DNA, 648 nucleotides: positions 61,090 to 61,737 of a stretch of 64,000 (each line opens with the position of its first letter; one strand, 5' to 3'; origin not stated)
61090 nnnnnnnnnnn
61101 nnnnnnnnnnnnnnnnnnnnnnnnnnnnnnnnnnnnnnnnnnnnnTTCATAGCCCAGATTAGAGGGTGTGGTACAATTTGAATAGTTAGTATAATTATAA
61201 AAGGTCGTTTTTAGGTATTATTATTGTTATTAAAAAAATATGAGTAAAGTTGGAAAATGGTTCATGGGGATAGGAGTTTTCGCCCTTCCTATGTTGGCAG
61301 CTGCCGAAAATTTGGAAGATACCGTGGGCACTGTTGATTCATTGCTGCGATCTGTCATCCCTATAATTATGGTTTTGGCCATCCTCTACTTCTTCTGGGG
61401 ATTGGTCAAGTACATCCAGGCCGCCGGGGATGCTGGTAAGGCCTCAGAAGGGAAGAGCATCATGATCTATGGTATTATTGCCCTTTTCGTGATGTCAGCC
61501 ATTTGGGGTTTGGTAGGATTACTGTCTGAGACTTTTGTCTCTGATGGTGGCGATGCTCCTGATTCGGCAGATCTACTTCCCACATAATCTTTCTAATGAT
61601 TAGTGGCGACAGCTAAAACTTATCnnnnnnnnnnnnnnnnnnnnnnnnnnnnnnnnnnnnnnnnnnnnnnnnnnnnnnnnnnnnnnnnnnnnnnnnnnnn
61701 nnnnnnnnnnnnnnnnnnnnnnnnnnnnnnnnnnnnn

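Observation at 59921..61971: Tandem array of five VirB2/TrbC-like small pilin paralogs plus a 5' gene fragment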

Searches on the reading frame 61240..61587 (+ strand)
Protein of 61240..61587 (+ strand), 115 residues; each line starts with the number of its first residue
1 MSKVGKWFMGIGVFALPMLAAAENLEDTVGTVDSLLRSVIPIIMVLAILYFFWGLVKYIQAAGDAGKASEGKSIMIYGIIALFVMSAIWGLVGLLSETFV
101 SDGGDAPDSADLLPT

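Call 3: search_protein_families(library=pfam, proteins=[window:61240-61587:+], max_evalue=1)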
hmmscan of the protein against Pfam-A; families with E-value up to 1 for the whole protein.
window:61240-61587:+ (115 aa): 7 families
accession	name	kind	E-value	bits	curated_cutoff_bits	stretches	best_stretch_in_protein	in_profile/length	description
PF18895.5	T4SS_pilin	-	3.2e-11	43.6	26.6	1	34-95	11-71/71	Type IV secretion system pilin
PF25592.1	DUF7937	-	0.0046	16.3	31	1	7-95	249-337/402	Domain of unknown function (DUF7937)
PF05478.16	Prominin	-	0.09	11.3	34.3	1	23-95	413-485/799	Prominin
PF20153.4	DUF6535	-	0.12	12.6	23.9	1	38-59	154-175/177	Family of unknown function (DUF6535)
PF11902.13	DUF3422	-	0.14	11.7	25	1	45-92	365-411/418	Protein of unknown function (DUF3422)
PF06570.16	DUF1129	-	0.15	12.1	29.1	1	43-101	87-136/207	Protein of unknown function (DUF1129)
PF12725.13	DUF3810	-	0.47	10.2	28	1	38-91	23-81/311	Protein of unknown function (DUF3810)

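Call 4: search_protein_families(library=ncbifam, proteins=[window:61240-61587:+], max_evalue=1)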
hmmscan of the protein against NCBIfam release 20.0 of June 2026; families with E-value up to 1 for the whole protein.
window:61240-61587:+ (115 aa): 3 families
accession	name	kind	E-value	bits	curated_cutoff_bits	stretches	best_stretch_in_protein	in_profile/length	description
NF045849.1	ICE_MMCAP2_0565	equivalog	3.2e-06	26.7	40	1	28-96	9-77/80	Mbov_0395 family pilin-like conjugal transfer protein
NF008245.0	PRK11021.1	equivalog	0.013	14.6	284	1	8-50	21-63/419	L-methionine/branched-chain amino acid transporter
NF002593.0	PRK02251.1-2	equivalog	0.55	9.8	141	1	24-72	88-136/157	cell division protein CrgA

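Call 10: find_encoding_contigs(protein=window:61240-61587:+, flank=10000, max_places=6)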
Protein window:61240-61587:+ (115 aa): no gene with exactly this product is on record in the collection.

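Call 11: find_homologous_proteins(query=window:61240-61587:+)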
Query window:61240-61587:+ (115 aa): 241 proteins with E <= 0.001 among 254 candidates; the best 120 are listed.
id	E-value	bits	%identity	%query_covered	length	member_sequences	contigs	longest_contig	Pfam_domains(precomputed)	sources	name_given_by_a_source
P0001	1.2e-59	217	100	93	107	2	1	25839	PF18895.6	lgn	-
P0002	7.3e-40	153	65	99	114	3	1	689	PF18895.6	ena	-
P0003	7.6e-39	150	67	99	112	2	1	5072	PF18895.6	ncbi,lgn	-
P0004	3.3e-38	148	64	100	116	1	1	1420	PF18895.6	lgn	-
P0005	1.6e-27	114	50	95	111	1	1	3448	PF18895.6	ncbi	-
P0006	3.3e-26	109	53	81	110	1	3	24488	PF18895.6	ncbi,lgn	ncbi:MAG: hypothetical protein WD509_02645 [Candidatus Paceibacterota bacterium]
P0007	9.0e-26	108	51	99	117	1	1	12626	PF18895.6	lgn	-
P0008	1.5e-25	107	49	99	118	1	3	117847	PF18895.6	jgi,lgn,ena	-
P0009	1.4e-24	104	55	87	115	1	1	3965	PF18895.6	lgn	-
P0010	3.4e-24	103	51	83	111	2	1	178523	PF18895.6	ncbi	-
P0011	5.3e-24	102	52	86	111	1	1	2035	PF18895.6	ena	-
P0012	6.0e-24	102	50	83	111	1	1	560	PF18895.6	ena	-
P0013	6.3e-24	102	51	79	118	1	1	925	PF18895.6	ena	-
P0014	9.2e-24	102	57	77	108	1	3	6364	PF18895.6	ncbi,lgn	-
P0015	1.1e-23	101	57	76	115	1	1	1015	PF18895.6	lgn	-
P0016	1.2e-23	101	53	81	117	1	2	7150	PF18895.6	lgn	-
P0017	2.5e-23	100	51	83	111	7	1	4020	PF18895.6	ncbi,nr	ncbi:MAG: pilin [Candidatus Yonathbacteria bacterium]|nr:pilin [Candidatus Yonathbacteria bacterium]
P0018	3.1e-23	100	62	57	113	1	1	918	PF18895.6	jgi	jgi:hypothetical protein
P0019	3.3e-23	100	50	90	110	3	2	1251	PF18895.6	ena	-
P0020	5.4e-23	99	47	99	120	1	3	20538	PF18895.6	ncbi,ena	ncbi:MAG: pilin [Patescibacteria group bacterium]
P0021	6.4e-23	99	47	90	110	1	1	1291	PF18895.6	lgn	-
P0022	6.9e-23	99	45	94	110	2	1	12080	PF18895.6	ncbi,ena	-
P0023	7.9e-23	99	44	93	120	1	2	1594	PF18895.6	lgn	-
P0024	7.9e-23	99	60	73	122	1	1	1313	PF18895.6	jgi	-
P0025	8.9e-23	98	48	99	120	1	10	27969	PF18895.6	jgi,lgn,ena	-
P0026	1.0e-22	98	50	89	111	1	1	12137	PF18895.6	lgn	-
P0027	1.4e-22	98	52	79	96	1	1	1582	PF18895.6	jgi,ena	-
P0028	1.9e-22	97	53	81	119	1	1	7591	PF18895.6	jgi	-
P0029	5.3e-22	96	50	86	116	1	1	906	PF18895.6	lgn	-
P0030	5.5e-22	96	44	90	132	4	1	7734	PF18895.6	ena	-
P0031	5.8e-22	96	50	89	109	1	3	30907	PF18895.6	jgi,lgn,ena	-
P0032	8.7e-22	95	52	88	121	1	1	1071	PF18895.6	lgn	-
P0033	1.6e-21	94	54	86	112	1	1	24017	PF18895.6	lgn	-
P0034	1.8e-21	94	52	77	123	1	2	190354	PF18895.6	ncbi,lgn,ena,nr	ncbi:MAG: Uncharacterized protein Athens071416_66 [Parcubacteria group bacterium Athens0714_16]|nr:M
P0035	2.4e-21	94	41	96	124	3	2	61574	PF18895.6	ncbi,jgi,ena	ncbi:MAG: pilin [Candidatus Paceibacterota bacterium]|jgi:hypothetical protein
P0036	2.7e-21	94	44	96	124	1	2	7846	PF18895.6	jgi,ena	-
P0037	3.1e-21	93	52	81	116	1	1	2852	PF18895.6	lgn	-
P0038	7.3e-21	92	52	94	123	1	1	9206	PF18895.6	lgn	-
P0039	9.4e-21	92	54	66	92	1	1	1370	PF18895.6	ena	-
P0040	1.1e-20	92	43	95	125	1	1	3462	PF18895.6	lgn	-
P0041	1.3e-20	91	47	82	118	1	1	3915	PF18895.6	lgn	-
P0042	1.5e-20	91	62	62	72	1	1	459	PF18895.6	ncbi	-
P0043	1.9e-20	91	47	81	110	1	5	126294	PF18895.6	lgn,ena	-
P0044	2.1e-20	91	52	78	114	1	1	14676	PF18895.6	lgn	-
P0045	2.5e-20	91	47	85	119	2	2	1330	PF18895.6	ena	-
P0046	2.5e-20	90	56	72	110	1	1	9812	PF18895.6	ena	-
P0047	3.3e-20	90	48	85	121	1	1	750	PF18895.6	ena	-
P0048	3.4e-20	90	52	82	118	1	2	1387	PF18895.6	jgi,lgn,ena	-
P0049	3.8e-20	90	43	93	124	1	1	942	PF18895.6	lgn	-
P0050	4.6e-20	90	50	63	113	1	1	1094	PF18895.6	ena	-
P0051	5.2e-20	89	50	89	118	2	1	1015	PF18895.6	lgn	-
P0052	5.3e-20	89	53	79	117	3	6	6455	PF18895.6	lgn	-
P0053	6.3e-20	89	45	91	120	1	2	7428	PF18895.6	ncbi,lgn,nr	ncbi:pilin [bacterium]|nr:pilin [bacterium]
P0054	6.4e-20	89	51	86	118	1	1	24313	PF18895.6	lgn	-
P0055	9.4e-20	89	51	77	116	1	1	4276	PF18895.6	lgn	-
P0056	1.1e-19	88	47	81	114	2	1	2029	PF18895.6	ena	-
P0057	1.1e-19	88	51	77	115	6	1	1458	PF18895.6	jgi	jgi:heme/copper-type cytochrome/quinol oxidase subunit 4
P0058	1.1e-19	88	48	77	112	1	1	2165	PF18895.6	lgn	-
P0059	1.5e-19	88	56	70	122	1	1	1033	PF18895.6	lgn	-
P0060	2.1e-19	88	54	76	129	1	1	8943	PF18895.6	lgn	-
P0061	2.1e-19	88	43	82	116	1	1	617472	PF18895.6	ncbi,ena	-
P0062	2.4e-19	87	46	82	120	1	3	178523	PF18895.6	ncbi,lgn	-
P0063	2.7e-19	87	52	76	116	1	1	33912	PF18895.6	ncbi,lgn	ncbi:MAG: hypothetical protein V4690_04295 [Patescibacteria group bacterium]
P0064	3.0e-19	87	48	90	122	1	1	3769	PF18895.6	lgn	-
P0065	3.3e-19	87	43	78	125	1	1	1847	PF18895.6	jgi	jgi:hypothetical protein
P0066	3.4e-19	87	42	95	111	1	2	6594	PF18895.6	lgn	-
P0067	3.6e-19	87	51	88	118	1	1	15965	PF18895.6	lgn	-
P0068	3.7e-19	87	41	95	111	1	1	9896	PF18895.6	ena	-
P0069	4.0e-19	87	44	79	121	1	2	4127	PF18895.6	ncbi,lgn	-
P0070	4.2e-19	87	49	72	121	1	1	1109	PF18895.6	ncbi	-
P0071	4.3e-19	87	55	66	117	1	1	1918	PF18895.6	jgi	jgi:hypothetical protein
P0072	4.5e-19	86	52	81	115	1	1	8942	PF18895.6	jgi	jgi:hypothetical protein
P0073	4.8e-19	86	62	57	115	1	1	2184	PF18895.6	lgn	-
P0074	5.1e-19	86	48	76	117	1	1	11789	PF18895.6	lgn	-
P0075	5.2e-19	86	54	77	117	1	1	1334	PF18895.6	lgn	-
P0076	5.2e-19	86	53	69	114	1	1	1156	PF18895.6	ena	-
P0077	7.7e-19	86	42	90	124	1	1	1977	PF18895.6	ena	-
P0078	7.8e-19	86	52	72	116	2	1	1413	PF18895.6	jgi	-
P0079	9.2e-19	85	47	80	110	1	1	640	PF18895.6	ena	-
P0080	9.7e-19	85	43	87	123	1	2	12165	PF18895.6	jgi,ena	jgi:heme/copper-type cytochrome/quinol oxidase subunit 2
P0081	9.9e-19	85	44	82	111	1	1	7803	PF18895.6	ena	-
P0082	1.0e-18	85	47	84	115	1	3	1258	PF18895.6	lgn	-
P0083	1.1e-18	85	49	83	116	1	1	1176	PF18895.6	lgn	-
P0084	1.3e-18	85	47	91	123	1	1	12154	PF18895.6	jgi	jgi:hypothetical protein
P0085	1.3e-18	85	48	87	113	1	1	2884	PF18895.6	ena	-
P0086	1.4e-18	85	54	64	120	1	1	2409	PF18895.6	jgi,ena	-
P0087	1.4e-18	85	50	72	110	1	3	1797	PF18895.6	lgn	-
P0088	1.4e-18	85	49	81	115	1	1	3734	PF18895.6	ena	-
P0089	1.6e-18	85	50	77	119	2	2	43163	PF18895.6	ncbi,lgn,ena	ncbi:MAG: pilin [Patescibacteria group bacterium]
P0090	1.8e-18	84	50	82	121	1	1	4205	PF18895.6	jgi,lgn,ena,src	-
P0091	1.9e-18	84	48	77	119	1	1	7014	PF18895.6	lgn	-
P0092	1.9e-18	84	45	83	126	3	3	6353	PF18895.6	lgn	-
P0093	2.1e-18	84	47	80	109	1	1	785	PF18895.6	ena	-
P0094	2.2e-18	84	45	77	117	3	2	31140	PF18895.6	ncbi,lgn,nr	ncbi:MAG: pilin [Candidatus Pacebacteria bacterium]|nr:pilin [Candidatus Paceibacterota bacterium]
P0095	2.2e-18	84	47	87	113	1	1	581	PF18895.6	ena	-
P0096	2.3e-18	84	45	77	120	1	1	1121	PF18895.6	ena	-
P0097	2.4e-18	84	51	72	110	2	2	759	PF18895.6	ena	-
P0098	2.9e-18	84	40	96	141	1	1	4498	PF18895.6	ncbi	-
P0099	3.0e-18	84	46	79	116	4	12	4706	PF18895.6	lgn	-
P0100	3.2e-18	84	52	80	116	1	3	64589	PF18895.6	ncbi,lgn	-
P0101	3.4e-18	84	45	77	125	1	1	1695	PF18895.6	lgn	-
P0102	3.5e-18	84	48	77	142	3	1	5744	PF18895.6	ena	-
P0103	3.6e-18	84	52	86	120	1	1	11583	PF18895.6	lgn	-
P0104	3.6e-18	84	48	83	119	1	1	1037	PF18895.6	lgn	-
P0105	3.7e-18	83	45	80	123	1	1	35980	PF18895.6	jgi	jgi:hypothetical protein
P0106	4.5e-18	83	47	81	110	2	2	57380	PF18895.6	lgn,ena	-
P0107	5.0e-18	83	54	70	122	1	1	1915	PF18895.6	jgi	jgi:hypothetical protein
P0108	5.0e-18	83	44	94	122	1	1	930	PF18895.6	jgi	jgi:hypothetical protein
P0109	5.1e-18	83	45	81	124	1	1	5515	PF18895.6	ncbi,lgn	-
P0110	6.2e-18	83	49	81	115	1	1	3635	PF18895.6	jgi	jgi:hypothetical protein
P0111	7.2e-18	83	50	77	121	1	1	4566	PF18895.6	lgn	-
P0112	7.5e-18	82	48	77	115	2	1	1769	PF18895.6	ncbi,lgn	-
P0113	8.5e-18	82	45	77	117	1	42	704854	PF18895.6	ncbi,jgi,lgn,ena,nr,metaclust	ncbi:MAG: hypothetical protein A2566_01620 [Candidatus Zambryskibacteria bacterium RIFOXYD1_FULL_40_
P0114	8.5e-18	82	47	68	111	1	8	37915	PF18895.6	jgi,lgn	jgi:hypothetical protein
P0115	9.4e-18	82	41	85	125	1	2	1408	PF18895.6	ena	-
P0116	1.1e-17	82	51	76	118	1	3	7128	PF18895.6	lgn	-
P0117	1.1e-17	82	48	78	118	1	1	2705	PF18895.6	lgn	-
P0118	1.2e-17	82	58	63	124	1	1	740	PF18895.6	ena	-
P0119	1.3e-17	82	48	76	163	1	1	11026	PF18895.6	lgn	-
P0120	1.4e-17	82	45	92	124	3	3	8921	PF18895.6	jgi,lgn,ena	jgi:uncharacterized membrane protein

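Call 12: find_encoding_contigs(protein=P0001, flank=10000, max_places=4)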
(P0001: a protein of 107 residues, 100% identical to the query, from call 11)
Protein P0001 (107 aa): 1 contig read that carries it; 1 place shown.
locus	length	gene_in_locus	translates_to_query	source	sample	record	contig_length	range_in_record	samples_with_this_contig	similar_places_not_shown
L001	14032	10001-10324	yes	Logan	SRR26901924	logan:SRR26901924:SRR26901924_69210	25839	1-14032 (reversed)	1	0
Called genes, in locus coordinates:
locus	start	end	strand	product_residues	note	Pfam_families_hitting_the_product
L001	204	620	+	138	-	-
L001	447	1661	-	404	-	PF23459:S1_RRP5 (faint), PF00575:S1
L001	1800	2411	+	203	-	-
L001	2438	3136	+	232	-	PF13483:Lactamase_B_3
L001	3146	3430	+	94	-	-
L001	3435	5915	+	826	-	PF00521:DNA_topoisoIV, PF03989:DNA_gyraseA_C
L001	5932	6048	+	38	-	-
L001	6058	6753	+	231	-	PF01797:Y1_Tnp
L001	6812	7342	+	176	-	PF01135:PCMT, PF01728:FtsJ (weak), PF13489:Methyltransf_23 (weak), PF01209:Ubie_methyltran, PF13847:Methyltransf_31, PF08241:Methyltransf_11, PF08242:Methyltransf_12, PF13649:Methyltransf_25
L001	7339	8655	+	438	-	PF01547:SBP_bac_1, PF13416:SBP_bac_8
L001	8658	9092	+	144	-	PF18895:T4SS_pilin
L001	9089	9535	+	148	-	PF18895:T4SS_pilin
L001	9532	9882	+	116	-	PF18895:T4SS_pilin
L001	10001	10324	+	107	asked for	PF18895:T4SS_pilin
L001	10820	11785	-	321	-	-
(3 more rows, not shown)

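Call 17: find_encoding_contigs(protein=P0003, flank=10000, max_places=3)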
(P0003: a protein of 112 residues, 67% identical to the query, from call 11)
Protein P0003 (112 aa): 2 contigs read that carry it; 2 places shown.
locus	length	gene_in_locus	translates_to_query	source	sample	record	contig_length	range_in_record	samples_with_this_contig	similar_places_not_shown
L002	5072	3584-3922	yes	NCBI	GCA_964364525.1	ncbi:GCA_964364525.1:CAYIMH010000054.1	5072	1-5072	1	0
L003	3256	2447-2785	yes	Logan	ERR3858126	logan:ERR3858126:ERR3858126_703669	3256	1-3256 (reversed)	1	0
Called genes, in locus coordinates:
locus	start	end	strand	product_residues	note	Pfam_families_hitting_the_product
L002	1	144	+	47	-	?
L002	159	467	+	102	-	PF02452:PemK_toxin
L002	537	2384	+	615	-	PF01135:PCMT (faint), PF01209:Ubie_methyltran, PF05175:MTS (faint), PF13649:Methyltransf_25, PF13847:Methyltransf_31, PF08241:Methyltransf_11, PF08242:Methyltransf_12 (faint), PF13416:SBP_bac_8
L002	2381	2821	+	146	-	PF18895:T4SS_pilin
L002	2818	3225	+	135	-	PF04956:TrbC (weak), PF18895:T4SS_pilin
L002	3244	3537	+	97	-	PF18895:T4SS_pilin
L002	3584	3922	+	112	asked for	PF18895:T4SS_pilin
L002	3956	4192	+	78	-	PF18895:T4SS_pilin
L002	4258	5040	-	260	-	-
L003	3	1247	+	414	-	?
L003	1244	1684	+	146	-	PF18895:T4SS_pilin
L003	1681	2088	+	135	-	PF04956:TrbC (weak), PF18895:T4SS_pilin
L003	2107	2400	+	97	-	PF18895:T4SS_pilin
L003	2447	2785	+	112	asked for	PF18895:T4SS_pilin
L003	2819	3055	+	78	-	PF18895:T4SS_pilin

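Call 18: find_encoding_contigs(protein=P0061, flank=10000, max_places=3)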
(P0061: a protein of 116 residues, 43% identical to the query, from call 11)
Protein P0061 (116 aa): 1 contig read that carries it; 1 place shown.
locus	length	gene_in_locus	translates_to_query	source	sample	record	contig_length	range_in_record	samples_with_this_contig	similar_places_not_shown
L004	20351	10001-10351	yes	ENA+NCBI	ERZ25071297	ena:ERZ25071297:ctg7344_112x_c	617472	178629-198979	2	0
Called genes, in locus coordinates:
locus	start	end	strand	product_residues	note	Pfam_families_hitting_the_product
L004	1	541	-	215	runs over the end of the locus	PF10502:Peptidase_S26, PF00717:Peptidase_S24 (weak)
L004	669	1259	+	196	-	PF01195:Pept_tRNA_hydro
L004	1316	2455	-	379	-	PF21710:Spt6_S1 (faint), PF00575:S1 (weak), PF23459:S1_RRP5 (faint), PF00575:S1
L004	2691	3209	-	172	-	-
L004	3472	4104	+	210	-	PF13483:Lactamase_B_3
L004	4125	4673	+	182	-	-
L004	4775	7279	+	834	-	PF00521:DNA_topoisoIV, PF03989:DNA_gyraseA_C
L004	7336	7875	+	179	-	PF01209:Ubie_methyltran, PF13847:Methyltransf_31, PF08241:Methyltransf_11, PF08242:Methyltransf_12, PF13649:Methyltransf_25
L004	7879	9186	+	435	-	-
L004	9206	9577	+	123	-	PF04956:TrbC (weak), PF18895:T4SS_pilin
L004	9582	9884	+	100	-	-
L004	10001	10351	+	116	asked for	PF18895:T4SS_pilin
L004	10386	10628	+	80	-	PF18895:T4SS_pilin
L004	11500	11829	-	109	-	PF02033:RBFA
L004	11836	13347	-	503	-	PF00009:GTP_EFTU, PF00071:Ras, PF00350:Dynamin_N (faint), PF01926:MMR_HSR1, PF02421:FeoB_N (weak), PF08477:Roc (weak), PF22042:EF-G_D2, PF11987:IF-2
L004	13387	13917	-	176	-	PF14584:DUF4446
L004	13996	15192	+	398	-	PF00266:Aminotran_5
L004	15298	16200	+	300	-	PF13365:Trypsin_2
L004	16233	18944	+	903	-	PF02861:Clp_N, PF23569:NBD_SMAX1, PF00004:AAA, PF17871:AAA_lid_9, PF00004:AAA (weak), PF07724:AAA_2, PF07728:AAA_5, PF10431:ClpB_D2-small, +5 more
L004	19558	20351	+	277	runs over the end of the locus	PF18895:T4SS_pilin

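Call 19: find_encoding_contigs(protein=P0010, flank=10000, max_places=3)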
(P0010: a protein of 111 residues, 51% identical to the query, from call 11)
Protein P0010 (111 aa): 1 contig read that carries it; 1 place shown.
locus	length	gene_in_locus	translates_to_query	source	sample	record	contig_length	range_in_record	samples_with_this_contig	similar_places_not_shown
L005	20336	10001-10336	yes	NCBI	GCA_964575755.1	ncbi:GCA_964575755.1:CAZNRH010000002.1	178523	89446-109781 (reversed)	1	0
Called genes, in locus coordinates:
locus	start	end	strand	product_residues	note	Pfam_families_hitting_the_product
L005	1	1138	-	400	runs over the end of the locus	PF21710:Spt6_S1 (faint), PF00575:S1 (weak), PF23459:S1_RRP5 (faint), PF00575:S1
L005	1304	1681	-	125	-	-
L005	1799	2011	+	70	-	-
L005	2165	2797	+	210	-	PF13483:Lactamase_B_3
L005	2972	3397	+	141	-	-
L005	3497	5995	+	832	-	PF00521:DNA_topoisoIV, PF03989:DNA_gyraseA_C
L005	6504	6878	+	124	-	-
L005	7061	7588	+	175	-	PF01135:PCMT (weak), PF01209:Ubie_methyltran, PF01728:FtsJ (weak), PF05175:MTS (weak), PF13847:Methyltransf_31, PF08241:Methyltransf_11, PF08242:Methyltransf_12, PF13649:Methyltransf_25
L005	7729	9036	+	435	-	PF01547:SBP_bac_1, PF13416:SBP_bac_8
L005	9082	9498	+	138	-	PF04956:TrbC (weak), PF18895:T4SS_pilin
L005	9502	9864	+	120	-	PF18895:T4SS_pilin (weak)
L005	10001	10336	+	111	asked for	PF18895:T4SS_pilin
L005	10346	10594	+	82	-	PF18895:T4SS_pilin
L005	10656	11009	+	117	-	PF18895:T4SS_pilin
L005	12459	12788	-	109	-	PF02033:RBFA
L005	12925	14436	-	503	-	PF00009:GTP_EFTU, PF00071:Ras (weak), PF01926:MMR_HSR1, PF08477:Roc (weak), PF22042:EF-G_D2, PF11987:IF-2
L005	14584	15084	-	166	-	PF14584:DUF4446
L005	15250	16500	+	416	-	PF00266:Aminotran_5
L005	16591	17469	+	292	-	PF13365:Trypsin_2 (weak)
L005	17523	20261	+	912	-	PF02861:Clp_N, PF23569:NBD_SMAX1, PF00004:AAA, PF17871:AAA_lid_9, PF00158:Sigma54_activat (weak), PF07724:AAA_2, PF07728:AAA_5, PF10431:ClpB_D2-small, +6 more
